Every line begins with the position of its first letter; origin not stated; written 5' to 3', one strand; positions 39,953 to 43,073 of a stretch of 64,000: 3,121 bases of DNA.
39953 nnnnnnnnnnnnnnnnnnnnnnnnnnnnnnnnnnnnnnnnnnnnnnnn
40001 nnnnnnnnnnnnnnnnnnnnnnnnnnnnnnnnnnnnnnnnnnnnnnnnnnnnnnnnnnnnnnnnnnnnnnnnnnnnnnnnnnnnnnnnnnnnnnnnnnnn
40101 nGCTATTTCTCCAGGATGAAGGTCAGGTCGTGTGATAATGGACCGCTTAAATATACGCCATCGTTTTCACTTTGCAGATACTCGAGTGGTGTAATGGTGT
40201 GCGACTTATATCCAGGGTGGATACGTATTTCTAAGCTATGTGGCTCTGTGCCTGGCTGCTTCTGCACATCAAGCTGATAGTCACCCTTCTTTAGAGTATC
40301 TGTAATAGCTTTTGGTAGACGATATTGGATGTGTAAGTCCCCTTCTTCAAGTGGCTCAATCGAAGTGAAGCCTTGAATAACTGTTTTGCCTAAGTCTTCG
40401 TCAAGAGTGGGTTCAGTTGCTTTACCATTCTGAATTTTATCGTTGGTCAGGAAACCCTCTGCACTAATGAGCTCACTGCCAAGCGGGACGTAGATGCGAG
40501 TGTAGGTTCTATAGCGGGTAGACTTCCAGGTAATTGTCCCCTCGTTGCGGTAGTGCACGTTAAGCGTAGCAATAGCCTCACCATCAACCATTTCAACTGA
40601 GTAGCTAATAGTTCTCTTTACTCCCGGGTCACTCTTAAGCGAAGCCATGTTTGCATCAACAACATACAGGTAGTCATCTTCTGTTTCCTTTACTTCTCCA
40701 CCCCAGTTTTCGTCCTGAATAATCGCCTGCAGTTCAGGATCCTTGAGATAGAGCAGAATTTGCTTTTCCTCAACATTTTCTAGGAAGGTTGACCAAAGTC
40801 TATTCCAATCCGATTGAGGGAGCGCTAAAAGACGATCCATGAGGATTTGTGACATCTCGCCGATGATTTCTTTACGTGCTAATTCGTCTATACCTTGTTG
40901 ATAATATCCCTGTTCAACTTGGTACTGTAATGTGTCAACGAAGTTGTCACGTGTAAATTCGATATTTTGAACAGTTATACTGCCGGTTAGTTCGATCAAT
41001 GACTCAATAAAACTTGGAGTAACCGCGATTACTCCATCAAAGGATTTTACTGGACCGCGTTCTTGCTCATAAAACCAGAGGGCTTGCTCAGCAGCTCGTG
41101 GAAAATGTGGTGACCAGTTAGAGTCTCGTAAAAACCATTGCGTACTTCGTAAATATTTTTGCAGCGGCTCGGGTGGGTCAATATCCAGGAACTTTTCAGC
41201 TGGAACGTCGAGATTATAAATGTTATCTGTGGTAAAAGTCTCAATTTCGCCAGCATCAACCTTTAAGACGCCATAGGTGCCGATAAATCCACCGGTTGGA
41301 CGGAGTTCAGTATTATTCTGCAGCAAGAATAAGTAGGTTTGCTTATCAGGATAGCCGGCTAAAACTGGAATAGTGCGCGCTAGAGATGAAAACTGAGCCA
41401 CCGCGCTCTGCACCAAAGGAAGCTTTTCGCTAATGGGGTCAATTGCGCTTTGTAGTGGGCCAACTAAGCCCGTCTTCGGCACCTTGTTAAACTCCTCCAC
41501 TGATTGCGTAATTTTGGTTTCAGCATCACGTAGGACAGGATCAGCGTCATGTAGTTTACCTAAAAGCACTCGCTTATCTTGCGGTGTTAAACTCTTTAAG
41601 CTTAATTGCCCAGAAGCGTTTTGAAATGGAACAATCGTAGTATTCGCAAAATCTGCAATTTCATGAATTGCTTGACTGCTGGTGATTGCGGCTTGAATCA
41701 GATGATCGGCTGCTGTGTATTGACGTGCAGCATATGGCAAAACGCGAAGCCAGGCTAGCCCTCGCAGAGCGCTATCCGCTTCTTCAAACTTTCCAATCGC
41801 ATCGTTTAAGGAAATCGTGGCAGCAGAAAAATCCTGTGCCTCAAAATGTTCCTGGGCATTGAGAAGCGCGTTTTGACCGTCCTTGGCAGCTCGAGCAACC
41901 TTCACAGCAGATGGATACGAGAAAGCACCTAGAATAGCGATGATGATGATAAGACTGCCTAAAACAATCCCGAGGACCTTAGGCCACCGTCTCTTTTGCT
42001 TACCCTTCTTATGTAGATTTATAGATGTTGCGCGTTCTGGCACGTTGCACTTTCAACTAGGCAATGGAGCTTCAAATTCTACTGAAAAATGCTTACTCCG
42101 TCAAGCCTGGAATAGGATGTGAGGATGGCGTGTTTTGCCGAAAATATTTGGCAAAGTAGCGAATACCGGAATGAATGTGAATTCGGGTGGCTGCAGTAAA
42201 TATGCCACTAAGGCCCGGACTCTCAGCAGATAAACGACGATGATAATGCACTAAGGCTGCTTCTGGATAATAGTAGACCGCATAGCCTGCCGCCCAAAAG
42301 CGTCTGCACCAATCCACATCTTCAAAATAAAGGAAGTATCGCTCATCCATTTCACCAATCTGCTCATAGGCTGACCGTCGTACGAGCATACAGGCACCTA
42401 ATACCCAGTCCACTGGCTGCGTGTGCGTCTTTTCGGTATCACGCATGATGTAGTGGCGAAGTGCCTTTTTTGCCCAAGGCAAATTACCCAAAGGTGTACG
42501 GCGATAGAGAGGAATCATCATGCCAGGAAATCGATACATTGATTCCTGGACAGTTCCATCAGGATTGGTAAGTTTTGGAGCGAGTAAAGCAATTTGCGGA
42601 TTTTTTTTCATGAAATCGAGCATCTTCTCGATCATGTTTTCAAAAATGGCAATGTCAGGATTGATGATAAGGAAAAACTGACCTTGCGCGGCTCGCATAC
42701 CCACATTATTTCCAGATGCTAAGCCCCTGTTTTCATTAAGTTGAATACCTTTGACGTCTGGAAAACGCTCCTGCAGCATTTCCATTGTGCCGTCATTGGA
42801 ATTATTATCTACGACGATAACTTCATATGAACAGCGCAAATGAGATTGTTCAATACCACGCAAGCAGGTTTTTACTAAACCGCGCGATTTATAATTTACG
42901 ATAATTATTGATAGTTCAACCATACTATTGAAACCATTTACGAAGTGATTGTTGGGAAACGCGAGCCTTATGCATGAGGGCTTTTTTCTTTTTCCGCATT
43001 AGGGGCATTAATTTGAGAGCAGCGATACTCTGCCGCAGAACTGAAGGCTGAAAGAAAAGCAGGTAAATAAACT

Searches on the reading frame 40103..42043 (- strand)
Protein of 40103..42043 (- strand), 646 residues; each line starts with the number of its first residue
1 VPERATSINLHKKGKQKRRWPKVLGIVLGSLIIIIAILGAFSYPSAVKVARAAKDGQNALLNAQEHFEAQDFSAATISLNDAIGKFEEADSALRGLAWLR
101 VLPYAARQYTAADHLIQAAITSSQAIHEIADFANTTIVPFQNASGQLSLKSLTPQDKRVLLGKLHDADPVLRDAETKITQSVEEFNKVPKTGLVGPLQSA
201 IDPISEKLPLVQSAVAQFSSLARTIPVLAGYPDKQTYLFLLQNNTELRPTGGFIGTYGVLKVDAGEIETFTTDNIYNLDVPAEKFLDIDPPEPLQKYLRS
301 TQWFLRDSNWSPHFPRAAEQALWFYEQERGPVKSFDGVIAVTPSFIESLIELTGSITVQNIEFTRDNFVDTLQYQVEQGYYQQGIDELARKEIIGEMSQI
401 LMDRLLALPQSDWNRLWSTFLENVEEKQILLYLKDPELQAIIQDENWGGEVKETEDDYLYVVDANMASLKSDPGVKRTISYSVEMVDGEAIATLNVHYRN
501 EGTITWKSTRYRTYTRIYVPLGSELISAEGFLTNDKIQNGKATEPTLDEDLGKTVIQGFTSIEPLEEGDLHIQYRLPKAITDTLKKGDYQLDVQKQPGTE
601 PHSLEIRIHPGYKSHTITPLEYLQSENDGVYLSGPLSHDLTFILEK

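Call 4: search_protein_families(library=pfam, proteins=[window:40103-42043:-])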
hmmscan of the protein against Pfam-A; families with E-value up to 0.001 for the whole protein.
window:40103-42043:- (646 aa): 1 family
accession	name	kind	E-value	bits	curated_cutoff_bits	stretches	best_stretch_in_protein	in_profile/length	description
PF13196.11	DUF4012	-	1.2e-33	117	28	1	234-375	3-142/144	Protein of unknown function (DUF4012)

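Call 14: search_protein_families(library=ncbifam, proteins=[window:40103-42043:-])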
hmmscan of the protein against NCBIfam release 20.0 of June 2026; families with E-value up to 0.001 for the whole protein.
window:40103-42043:- (646 aa): 0 families

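Call 34: find_homologous_proteins(query=window:40103-42043:-, max_evalue=1e-10)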
Query window:40103-42043:- (646 aa): 3034 proteins with E <= 1e-10 among 8000 candidates; the best 120 are listed.
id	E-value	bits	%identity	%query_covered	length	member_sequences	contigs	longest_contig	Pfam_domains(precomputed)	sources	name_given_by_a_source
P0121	0.0e+0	1454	100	100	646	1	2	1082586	PF13196.12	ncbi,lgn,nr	ncbi:MAG: DUF4012 domain-containing protein [Candidatus Nomurabacteria bacterium]|nr:MAG: DUF4012 do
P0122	1.9e-242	824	58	96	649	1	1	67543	PF13196.12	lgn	-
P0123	7.7e-242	822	57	98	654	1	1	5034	PF13196.12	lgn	-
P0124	6.7e-241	819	57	98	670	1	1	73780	PF13196.12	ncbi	-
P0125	3.6e-238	810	58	96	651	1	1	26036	PF13196.12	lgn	-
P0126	5.8e-238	809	56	99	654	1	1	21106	PF13196.12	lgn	-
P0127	1.8e-234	798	56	99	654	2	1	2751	PF13196.12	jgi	jgi:hypothetical protein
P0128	7.3e-231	786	56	98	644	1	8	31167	PF13196.12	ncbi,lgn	-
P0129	5.0e-228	777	54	98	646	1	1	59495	PF13196.12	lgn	-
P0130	1.7e-186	639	51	88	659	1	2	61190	PF13196.12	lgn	-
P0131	3.8e-186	638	47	98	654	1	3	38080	PF13196.12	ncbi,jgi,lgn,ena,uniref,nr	ncbi:MAG: hypothetical protein COY66_06610 [Candidatus Kerfeldbacteria bacterium CG_4_10_14_0_8_um_f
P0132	2.9e-184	632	48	94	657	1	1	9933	PF13196.12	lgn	-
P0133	3.6e-184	632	47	94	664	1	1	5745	PF13196.12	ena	-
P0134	6.7e-183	628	47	98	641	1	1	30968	PF13196.12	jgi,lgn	-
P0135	1.1e-182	627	47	100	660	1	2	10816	PF13196.12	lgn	-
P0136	4.1e-182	625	49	93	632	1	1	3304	PF13196.12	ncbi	-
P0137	4.3e-182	625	48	93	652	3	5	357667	PF13196.12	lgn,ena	-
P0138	6.6e-182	624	47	100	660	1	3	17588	PF13196.12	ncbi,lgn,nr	ncbi:DUF4012 domain-containing protein [Patescibacteria group bacterium]|nr:DUF4012 domain-containin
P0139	1.2e-181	623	48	91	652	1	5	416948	PF13196.12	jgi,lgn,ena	jgi:hypothetical protein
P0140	9.4e-181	620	48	91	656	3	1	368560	PF13196.12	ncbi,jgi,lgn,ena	ncbi:MAG: DUF4012 domain-containing protein [Patescibacteria group bacterium]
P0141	1.6e-179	616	47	96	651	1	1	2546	PF13196.12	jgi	jgi:hypothetical protein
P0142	2.0e-179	616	46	96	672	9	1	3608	PF13196.12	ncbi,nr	ncbi:DUF4012 domain-containing protein [Patescibacteria group bacterium]|nr:DUF4012 domain-containin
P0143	2.6e-179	616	46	98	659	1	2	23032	PF13196.12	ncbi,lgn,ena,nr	ncbi:DUF4012 domain-containing protein [Patescibacteria group bacterium]|nr:DUF4012 domain-containin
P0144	3.4e-179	615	48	91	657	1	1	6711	PF13196.12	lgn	-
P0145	4.4e-179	615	47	93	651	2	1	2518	PF13196.12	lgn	-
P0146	4.9e-179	615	48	90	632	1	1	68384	PF13196.12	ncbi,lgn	-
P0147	1.4e-178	613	45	99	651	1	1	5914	PF13196.12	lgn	-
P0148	1.4e-178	613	45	98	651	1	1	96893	PF13196.12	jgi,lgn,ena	-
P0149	2.4e-178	613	47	92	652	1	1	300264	PF13196.12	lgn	-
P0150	2.6e-177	609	46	95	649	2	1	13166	PF13196.12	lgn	-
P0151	2.8e-177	609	46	98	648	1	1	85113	PF13196.12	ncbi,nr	ncbi:MAG: DUF4012 domain-containing protein [bacterium]|nr:DUF4012 domain-containing protein [bacter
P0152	4.5e-177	608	45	98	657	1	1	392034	PF13196.12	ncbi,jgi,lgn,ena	ncbi:MAG: DUF4012 domain-containing protein [Patescibacteria group bacterium]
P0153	5.9e-177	608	46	95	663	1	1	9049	PF13196.12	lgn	-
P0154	6.8e-177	608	45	100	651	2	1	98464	PF13196.12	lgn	-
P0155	8.6e-177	607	46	96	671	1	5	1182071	PF13196.12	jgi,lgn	jgi:hypothetical protein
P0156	2.7e-176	606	45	96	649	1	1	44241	PF13196.12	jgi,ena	-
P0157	4.8e-176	605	45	99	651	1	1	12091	PF13196.12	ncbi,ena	-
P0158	1.3e-175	603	47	94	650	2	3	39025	PF13196.12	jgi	-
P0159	1.7e-175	603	46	97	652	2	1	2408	PF13196.12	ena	-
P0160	3.4e-175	602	47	91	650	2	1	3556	PF13196.12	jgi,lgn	jgi:flagellar basal body-associated protein FliL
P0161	4.0e-175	602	47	88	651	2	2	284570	PF13196.12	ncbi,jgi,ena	ncbi:MAG: DUF4012 domain-containing protein [Patescibacteria group bacterium]|jgi:hypothetical prote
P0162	8.1e-175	601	44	99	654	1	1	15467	PF13196.12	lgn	-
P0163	8.9e-175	601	45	98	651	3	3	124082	PF13196.12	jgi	-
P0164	1.3e-174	600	46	91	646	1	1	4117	PF13196.12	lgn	-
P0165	1.5e-174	600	46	93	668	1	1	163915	PF13196.12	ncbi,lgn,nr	ncbi:MAG: DUF4012 domain-containing protein [Patescibacteria group bacterium]|nr:DUF4012 domain-cont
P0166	3.1e-174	599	47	93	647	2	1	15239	PF13196.12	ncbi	-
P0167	3.5e-174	599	46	99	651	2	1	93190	PF13196.12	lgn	-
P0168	3.7e-174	599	47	91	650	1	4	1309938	PF13196.12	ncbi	ncbi:MAG: DUF4012 domain-containing protein [Candidatus Kerfeldbacteria bacterium]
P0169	4.3e-174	598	44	98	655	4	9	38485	PF13196.12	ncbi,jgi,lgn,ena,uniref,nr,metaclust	ncbi:MAG: hypothetical protein COT24_05260 [Candidatus Kerfeldbacteria bacterium CG08_land_8_20_14_0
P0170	5.9e-174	598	45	93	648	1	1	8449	PF13196.12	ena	-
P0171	8.6e-174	597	48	92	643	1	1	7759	PF13196.12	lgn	-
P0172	1.3e-173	597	46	98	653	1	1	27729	PF13196.12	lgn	-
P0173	2.3e-173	596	47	94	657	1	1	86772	PF13196.12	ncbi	-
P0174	2.4e-173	596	47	90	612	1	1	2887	PF13196.12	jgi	-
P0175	2.6e-173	596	45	93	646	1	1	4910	PF13196.12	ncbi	-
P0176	2.9e-173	596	46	93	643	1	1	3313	PF13196.12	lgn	-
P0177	3.6e-173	595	46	93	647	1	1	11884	PF13196.12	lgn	-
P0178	3.6e-173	595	46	95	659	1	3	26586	PF13196.12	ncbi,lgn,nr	ncbi:DUF4012 domain-containing protein [Patescibacteria group bacterium]|nr:DUF4012 domain-containin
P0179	3.8e-173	595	46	90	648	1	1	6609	PF13196.12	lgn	-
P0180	4.5e-173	595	46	96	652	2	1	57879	PF13196.12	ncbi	-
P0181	4.8e-173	595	47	94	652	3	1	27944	PF13196.12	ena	-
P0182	1.1e-172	594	44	97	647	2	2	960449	PF13196.12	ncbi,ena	ncbi:MAG: DUF4012 domain-containing protein [Patescibacteria group bacterium]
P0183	1.7e-172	593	47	91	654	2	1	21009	PF13196.12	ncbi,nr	ncbi:MAG: DUF4012 domain-containing protein [Patescibacteria group bacterium]|nr:DUF4012 domain-cont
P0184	1.8e-172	593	46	87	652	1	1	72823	PF13196.12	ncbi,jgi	ncbi:MAG: DUF4012 domain-containing protein [Patescibacteria group bacterium]|jgi:hypothetical prote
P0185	2.7e-172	593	44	96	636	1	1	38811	PF13196.12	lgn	-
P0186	4.5e-172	592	44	98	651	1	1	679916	PF13196.12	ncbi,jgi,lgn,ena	ncbi:MAG: DUF4012 domain-containing protein [Patescibacteria group bacterium]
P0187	4.5e-172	592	46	92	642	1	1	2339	PF13196.12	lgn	-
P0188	5.0e-172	592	44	93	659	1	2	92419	PF13196.12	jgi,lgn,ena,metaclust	metaclust:\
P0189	1.0e-171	591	45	92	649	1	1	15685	PF13196.12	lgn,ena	-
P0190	1.5e-171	590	45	100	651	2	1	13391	PF13196.12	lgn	-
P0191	2.5e-171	589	47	90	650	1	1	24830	PF13196.12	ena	-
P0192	5.7e-171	588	45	91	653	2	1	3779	PF13196.12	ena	-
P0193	1.5e-170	587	44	91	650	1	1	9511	PF13196.12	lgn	-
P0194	1.9e-170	586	45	95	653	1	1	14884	PF13196.12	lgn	-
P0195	2.6e-170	586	44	95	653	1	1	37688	PF13196.12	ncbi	-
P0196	4.0e-170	585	46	88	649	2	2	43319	PF13196.12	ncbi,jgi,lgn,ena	ncbi:MAG: DUF4012 domain-containing protein [Patescibacteria group bacterium]|jgi:hypothetical prote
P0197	6.1e-170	585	46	97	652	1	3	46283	PF13196.12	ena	-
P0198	1.0e-169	584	44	98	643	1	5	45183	PF13196.12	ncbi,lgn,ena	-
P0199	1.3e-169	584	45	95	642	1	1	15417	PF13196.12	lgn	-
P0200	2.5e-169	583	46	93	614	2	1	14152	PF13196.12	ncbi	-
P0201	3.0e-169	582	45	96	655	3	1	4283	PF13196.12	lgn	-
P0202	7.8e-169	581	45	94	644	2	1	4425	PF13196.12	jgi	-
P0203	8.3e-169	581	45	93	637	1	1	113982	PF13196.12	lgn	-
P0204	9.5e-169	581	44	95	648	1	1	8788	PF13196.12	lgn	-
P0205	1.2e-168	580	45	96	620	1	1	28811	PF13196.12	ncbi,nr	ncbi:MAG: DUF4012 domain-containing protein [Candidatus Kerfeldbacteria bacterium]|nr:DUF4012 domain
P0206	1.5e-168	580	45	92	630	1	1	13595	PF13196.12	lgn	-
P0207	1.9e-168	580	45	96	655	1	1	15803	PF13196.12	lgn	-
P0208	2.4e-168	579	44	92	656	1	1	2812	PF13196.12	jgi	jgi:hypothetical protein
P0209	5.2e-168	578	42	98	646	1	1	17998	PF13196.12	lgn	-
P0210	5.8e-168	578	47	91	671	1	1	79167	PF13196.12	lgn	-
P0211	7.7e-168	578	43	96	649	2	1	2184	PF13196.12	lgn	-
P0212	9.1e-168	578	47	87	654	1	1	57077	PF13196.12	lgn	-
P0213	1.1e-167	577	46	95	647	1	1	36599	PF13196.12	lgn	-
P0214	1.4e-167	577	44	96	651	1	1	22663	PF13196.12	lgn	-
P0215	4.8e-167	575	45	92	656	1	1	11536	PF13196.12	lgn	-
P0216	8.4e-167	574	45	92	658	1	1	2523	PF13196.12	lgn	-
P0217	9.5e-167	574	45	93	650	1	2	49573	PF13196.12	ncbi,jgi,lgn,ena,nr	ncbi:DUF4012 domain-containing protein [Patescibacteria group bacterium]|nr:DUF4012 domain-containin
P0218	1.5e-166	574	44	92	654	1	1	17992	PF13196.12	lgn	-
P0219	2.0e-166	573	45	92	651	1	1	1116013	PF13196.12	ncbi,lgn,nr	ncbi:MAG: DUF4012 domain-containing protein [Candidatus Kerfeldbacteria bacterium]|nr:DUF4012 domain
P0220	6.0e-166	572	44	93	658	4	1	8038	PF13196.12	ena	-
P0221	6.8e-166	571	44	92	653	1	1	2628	PF13196.12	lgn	-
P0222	9.3e-166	571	43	94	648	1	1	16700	PF13196.12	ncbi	ncbi:MAG: DUF4012 domain-containing protein [bacterium]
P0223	1.4e-165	570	43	97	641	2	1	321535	PF13196.12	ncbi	ncbi:MAG: DUF4012 domain-containing protein [Patescibacteria group bacterium]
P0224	1.7e-165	570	43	97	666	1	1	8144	PF13196.12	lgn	-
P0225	3.8e-165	569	45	91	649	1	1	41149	PF13196.12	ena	-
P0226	4.6e-165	569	42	97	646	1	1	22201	PF13196.12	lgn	-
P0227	9.1e-165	568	44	96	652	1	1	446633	PF13196.12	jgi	-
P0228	9.1e-165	568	46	96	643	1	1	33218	PF13196.12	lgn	-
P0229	1.1e-164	567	45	95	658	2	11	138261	PF13196.12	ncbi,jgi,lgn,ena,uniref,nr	ncbi:MAG: hypothetical protein A3B74_03850 [Candidatus Kerfeldbacteria bacterium RIFCSPHIGHO2_02_FUL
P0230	1.6e-164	567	45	96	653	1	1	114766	PF13196.12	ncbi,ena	-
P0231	3.1e-164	566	45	94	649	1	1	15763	PF13196.12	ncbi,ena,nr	ncbi:DUF4012 domain-containing protein [Patescibacteria group bacterium]|nr:DUF4012 domain-containin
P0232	4.5e-164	565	45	92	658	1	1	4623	PF13196.12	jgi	-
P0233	6.1e-164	565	43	92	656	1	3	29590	PF13196.12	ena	-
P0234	1.1e-163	564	43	93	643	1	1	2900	PF13196.12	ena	-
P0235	1.1e-163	564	45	90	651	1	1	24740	PF13196.12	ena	-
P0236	2.0e-163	563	43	97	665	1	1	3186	PF13196.12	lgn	-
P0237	2.7e-163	563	43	93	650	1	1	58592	PF13196.12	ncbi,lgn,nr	ncbi:MAG: DUF4012 domain-containing protein [bacterium]|nr:DUF4012 domain-containing protein [bacter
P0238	4.4e-163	562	44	93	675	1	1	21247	PF13196.12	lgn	-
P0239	7.1e-163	561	45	93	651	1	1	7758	PF13196.12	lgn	-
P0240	1.3e-162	561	44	94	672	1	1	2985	PF13196.12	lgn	-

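Call 45: search_solved_structures(query=A1, max_evalue=1)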
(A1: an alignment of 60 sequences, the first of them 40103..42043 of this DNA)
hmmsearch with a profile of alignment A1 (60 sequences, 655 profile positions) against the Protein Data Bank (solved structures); distinct sequences matched with E-value up to 1: 4.
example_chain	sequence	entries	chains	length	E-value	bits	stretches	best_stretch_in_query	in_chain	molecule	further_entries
6xns_A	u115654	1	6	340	0.049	15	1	48-229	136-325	C3_crown-05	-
5j10_A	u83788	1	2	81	0.073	14.4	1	163-228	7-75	peptide design 2L4HC2_24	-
8k84_A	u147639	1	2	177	0.43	11.9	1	81-150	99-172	De novo design protein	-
6uxd_A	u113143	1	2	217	0.73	11.1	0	410-444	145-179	CT021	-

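Call 46: predict_structure(alignment_id=A1)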
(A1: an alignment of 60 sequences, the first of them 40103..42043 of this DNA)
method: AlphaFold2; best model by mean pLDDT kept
length: 646 residues; sequences in the alignment: 60
mean_pLDDT: 89.2   pTM: 0.85
mean pLDDT of the five models: 89.2, 88.3, 86.4, 86.2, 85.9
residues with pLDDT >= 90: 407; 70-90: 206; 50-70: 17; < 50: 16
segments of 3 or more residues with pLDDT < 50: 1-16
pLDDT, mean of each block of 10 residues (from residue 1): 42 51 88 89 91 93 90 95 97 93 90 95 93 88 79 91 92 93 92 85 84 85 89 96 81 82 92 89 95 92 92 96 97 96 93 92 90 80 75 82 88 89 94 94 90 96 81 82 97 97 74 95 98 89 97 97 92 98 96 94 95 88 86 96 94
secondary structure, 60 per line:
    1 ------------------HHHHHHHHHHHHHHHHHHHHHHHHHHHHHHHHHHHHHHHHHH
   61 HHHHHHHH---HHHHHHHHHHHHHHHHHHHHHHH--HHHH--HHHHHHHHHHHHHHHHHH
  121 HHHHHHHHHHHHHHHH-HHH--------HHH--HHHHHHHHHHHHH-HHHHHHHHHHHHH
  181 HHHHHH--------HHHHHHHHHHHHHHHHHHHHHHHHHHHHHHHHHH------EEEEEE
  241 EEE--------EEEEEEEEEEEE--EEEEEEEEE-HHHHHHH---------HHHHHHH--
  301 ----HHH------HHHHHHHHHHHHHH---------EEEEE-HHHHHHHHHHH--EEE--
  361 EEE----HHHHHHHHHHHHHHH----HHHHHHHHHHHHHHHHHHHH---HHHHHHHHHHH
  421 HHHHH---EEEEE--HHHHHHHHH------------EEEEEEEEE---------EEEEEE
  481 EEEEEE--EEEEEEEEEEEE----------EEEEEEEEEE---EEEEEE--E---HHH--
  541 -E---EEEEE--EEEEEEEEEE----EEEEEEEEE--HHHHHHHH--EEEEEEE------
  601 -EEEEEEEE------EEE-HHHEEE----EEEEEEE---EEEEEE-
elements in order: H19-68 H72-94 H97-100 H103-136 H154-166 H168-186 H195-228 E235-243 E252-263 E266-274 H276-282 H292-298 H314-327 E337-341 H343-353 E356-358 E361-363 H368-382 H387-406 H410-425 E429-433 H436-444 E457-465 E475-486 E489-500 E511-520 E524-529 E546-550 E553-562 E567-575 H578-585 E588-594 E602-609 E616-618 E623-625 E630-636 E640-645

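Call 50: fold_search(model_id=the predicted structure, library=pdb)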
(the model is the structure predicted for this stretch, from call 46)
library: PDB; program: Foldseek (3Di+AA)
matches with E <= 10: 906; with E <= 0.001: 27
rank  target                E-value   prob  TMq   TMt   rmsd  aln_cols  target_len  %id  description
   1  6mgq_C                1.9e-04  1.00  0.14  0.12  10.5       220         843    9  ERAP1 in the open conformation bound to 10mer phosphinic inhibitor DG014 (released 2019-12-18)
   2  5ab0_C                2.7e-04  1.00  0.14  0.11  10.1       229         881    9  Crystal structure of aminopeptidase ERAP2 with ligand (released 2015-09-30)
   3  6ydx_A                2.8e-04  1.00  0.16  0.13   9.6       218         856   11  Insulin-regulated aminopeptidase complexed with a macrocyclic peptidic inhibitor (released 2020-07-22)
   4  5mfr                  3.1e-04  1.00  0.15  0.12   8.6       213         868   13  The crystal structure of E. coli Aminopeptidase N in complex with 7-amino-5,7,8,9-tetrahydrobenzocyclohepten-6-one (released 2017-04-19)
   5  4xmv                  3.1e-04  1.00  0.15  0.12   8.8       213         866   12  Crystal Structure of Met260Ala mutant of E. coli Aminopeptidase N in complex with L-Arginine (released 2016-02-10)
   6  6oiu_B                3.2e-04  1.00  0.17  0.13   8.3       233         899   10  X-ray crystal structure of the ectodomain of the Toxoplasma gondii ME49 Aminopeptidase N (TGME49_224350) (released 2020-09-30)
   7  6oiu_A                3.2e-04  1.00  0.15  0.12   9.3       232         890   10  X-ray crystal structure of the ectodomain of the Toxoplasma gondii ME49 Aminopeptidase N (TGME49_224350) (released 2020-09-30)
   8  6ezn_A                3.6e-04  1.00  0.18  0.24   6.9       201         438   12  Cryo-EM structure of the yeast oligosaccharyltransferase (OST) complex (released 2018-01-17)
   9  3puu                  3.6e-04  1.00  0.14  0.12   9.1       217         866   12  Crystal Structure of Glu121Gln mutant of E. coli Aminopeptidase N (released 2011-11-16)
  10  6s7o_E                4.1e-04  1.00  0.17  0.19   6.9       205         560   12  Cryo-EM structure of human oligosaccharyltransferase complex OST-A (released 2019-12-18)
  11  5yo1                  4.1e-04  1.00  0.15  0.12   8.8       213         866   12  Structure of ePepN E298A mutant in complex with Puromycin (released 2018-11-07)
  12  6mgq_A                4.6e-04  1.00  0.14  0.11  12.1       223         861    8  ERAP1 in the open conformation bound to 10mer phosphinic inhibitor DG014 (released 2019-12-18)
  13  2dqm                  5.0e-04  1.00  0.15  0.12   8.6       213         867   13  Crystal Structure of Aminopeptidase N complexed with bestatin (released 2006-08-01)
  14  6oiu_C                5.0e-04  1.00  0.16  0.12   9.2       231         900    9  X-ray crystal structure of the ectodomain of the Toxoplasma gondii ME49 Aminopeptidase N (TGME49_224350) (released 2020-09-30)
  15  3mdj_C                5.3e-04  1.00  0.14  0.12  11.6       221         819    8  ER Aminopeptidase, ERAP1, Bound to the Zinc Aminopeptidase Inhibitor, Bestatin (released 2011-03-30)
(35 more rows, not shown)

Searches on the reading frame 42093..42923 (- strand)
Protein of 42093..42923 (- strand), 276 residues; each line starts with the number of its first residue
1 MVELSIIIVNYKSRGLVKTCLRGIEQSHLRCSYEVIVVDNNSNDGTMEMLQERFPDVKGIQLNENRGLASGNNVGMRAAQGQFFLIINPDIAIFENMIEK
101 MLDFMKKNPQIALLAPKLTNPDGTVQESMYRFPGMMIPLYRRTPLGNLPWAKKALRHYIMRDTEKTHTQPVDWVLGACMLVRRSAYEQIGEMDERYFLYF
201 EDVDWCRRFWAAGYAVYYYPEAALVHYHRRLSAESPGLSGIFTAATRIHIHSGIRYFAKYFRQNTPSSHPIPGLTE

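Call 4: search_protein_families(library=pfam, proteins=[window:42093-42923:-])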
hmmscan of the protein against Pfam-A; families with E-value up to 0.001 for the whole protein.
window:42093-42923:- (276 aa): 5 families
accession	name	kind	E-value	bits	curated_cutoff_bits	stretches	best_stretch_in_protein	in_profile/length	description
PF00535.33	Glycos_transf_2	-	1.7e-22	80.6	23.3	1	5-189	1-167/168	Glycosyl transferase family 2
PF13641.12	Glyco_tranf_2_3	-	3e-17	63.9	27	1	4-230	3-215/230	Glycosyltransferase like family 2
PF13632.12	Glyco_trans_2_3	-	1.3e-06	28.8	27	1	154-226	53-122/198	Glycosyl transferase family group 2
PF13712.12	Glyco_tranf_2_5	-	1.9e-06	28.2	27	1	60-218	33-181/210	Glycosyltransferase like family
PF10111.15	Glyco_tranf_2_2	-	4.2e-05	23.6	27.3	0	15-115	13-121/276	Glycosyltransferase like family 2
